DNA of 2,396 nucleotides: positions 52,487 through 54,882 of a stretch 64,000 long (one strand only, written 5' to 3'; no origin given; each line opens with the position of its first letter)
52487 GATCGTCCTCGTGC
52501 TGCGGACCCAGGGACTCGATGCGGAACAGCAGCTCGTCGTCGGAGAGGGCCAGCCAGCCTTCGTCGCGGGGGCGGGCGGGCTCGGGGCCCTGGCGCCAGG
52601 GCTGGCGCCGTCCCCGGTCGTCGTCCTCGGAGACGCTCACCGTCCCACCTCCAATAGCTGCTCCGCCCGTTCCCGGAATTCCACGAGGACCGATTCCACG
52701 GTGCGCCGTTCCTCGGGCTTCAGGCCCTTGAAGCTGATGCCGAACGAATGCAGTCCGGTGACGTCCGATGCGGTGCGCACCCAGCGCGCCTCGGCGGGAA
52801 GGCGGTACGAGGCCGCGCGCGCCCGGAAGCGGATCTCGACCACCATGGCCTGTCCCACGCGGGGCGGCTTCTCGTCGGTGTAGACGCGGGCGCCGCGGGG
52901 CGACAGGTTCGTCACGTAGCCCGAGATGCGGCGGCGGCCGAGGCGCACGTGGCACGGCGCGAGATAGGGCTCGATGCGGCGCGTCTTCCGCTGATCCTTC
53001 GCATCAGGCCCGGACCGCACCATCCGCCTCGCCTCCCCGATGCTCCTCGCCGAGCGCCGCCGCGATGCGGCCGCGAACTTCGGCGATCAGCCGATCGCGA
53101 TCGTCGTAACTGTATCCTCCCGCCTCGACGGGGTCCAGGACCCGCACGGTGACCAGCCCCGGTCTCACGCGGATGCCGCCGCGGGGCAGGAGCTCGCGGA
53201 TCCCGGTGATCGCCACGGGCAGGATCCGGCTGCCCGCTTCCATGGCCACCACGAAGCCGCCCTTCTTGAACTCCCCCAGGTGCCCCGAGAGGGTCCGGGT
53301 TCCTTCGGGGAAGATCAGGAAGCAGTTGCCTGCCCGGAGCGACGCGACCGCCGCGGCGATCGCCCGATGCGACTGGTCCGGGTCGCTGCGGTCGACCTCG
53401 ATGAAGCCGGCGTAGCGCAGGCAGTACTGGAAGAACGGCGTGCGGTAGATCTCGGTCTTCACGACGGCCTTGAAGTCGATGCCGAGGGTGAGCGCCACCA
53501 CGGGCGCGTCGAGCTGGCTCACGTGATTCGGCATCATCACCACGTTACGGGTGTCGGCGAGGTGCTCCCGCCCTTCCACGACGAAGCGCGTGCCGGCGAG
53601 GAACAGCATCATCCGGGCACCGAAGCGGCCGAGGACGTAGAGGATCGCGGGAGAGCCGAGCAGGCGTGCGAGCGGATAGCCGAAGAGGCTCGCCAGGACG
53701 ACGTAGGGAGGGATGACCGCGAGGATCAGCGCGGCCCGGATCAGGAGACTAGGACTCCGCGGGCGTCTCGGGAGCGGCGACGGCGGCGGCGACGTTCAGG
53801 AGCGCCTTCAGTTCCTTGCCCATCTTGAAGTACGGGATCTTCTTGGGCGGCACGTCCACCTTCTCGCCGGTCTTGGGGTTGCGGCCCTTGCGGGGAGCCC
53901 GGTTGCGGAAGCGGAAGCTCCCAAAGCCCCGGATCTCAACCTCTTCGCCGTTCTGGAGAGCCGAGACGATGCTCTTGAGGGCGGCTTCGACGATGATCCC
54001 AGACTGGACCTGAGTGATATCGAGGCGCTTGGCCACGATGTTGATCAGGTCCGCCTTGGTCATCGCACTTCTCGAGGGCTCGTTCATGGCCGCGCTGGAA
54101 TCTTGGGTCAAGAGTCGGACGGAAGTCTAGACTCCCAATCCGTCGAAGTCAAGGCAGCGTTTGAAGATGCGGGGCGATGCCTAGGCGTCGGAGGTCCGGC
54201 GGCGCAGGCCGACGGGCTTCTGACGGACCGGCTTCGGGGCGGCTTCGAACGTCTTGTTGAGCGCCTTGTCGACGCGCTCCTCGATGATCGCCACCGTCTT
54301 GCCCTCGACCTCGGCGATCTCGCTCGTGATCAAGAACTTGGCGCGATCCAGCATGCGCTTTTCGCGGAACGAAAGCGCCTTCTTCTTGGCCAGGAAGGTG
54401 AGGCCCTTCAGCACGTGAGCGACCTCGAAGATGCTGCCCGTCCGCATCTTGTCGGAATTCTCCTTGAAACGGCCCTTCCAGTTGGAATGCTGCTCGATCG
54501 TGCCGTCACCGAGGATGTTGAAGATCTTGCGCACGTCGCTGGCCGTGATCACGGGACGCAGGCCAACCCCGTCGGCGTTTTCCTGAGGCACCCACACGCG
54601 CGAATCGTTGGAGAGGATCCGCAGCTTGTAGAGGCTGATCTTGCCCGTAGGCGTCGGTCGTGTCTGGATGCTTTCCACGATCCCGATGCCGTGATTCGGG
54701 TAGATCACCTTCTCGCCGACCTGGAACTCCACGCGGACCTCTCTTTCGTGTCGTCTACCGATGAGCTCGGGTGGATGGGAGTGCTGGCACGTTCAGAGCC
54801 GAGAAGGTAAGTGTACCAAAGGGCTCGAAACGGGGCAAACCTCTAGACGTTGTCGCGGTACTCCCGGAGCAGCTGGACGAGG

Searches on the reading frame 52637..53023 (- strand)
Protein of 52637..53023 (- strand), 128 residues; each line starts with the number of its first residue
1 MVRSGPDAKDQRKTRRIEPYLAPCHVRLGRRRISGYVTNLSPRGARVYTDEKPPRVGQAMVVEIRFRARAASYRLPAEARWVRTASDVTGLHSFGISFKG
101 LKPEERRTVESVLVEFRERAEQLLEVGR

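Call 53: search_protein_families(library=pfam, proteins=[window:52637-53023:-], max_evalue=0.001)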
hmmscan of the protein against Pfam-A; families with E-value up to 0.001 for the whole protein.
window:52637-53023:- (128 aa): 1 family
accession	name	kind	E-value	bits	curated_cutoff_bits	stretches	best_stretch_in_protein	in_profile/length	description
PF07238.19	PilZ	-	7.2e-11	42.8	22.5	1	11-111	2-98/102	PilZ domain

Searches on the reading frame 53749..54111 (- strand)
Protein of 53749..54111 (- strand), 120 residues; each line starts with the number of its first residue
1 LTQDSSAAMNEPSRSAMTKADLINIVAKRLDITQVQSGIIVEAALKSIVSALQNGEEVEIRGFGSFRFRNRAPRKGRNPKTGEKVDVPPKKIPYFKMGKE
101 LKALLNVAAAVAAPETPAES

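Call 53: search_protein_families(library=pfam, proteins=[window:53749-54111:-], max_evalue=0.001)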
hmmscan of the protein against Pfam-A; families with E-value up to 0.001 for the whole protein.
window:53749-54111:- (120 aa): 2 families
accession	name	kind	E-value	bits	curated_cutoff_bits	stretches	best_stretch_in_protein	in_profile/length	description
PF00216.26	Bac_DNA_binding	-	5e-32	110.4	22.4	1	17-106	1-90/90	Bacterial DNA-binding protein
PF18291.6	HU-HIG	-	0.00027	21.4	26.2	1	16-103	31-116/125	HU domain fused to wHTH, Ig, or Glycine-rich motif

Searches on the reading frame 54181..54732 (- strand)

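Call 53: search_protein_families(library=pfam, proteins=[window:54181-54732:-], max_evalue=0.001)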
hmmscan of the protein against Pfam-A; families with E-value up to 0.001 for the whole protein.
window:54181-54732:- (183 aa): 2 families
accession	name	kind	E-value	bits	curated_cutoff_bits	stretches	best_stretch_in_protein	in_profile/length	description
PF21095.3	CarD_C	-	5.4e-25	87.7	23.1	1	69-154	1-86/87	CarD, C-terminal domain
PF02559.22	CarD_TRCF_RID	-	8.3e-12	45.4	23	1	3-62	1-57/57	CarD-like/TRCF RID domain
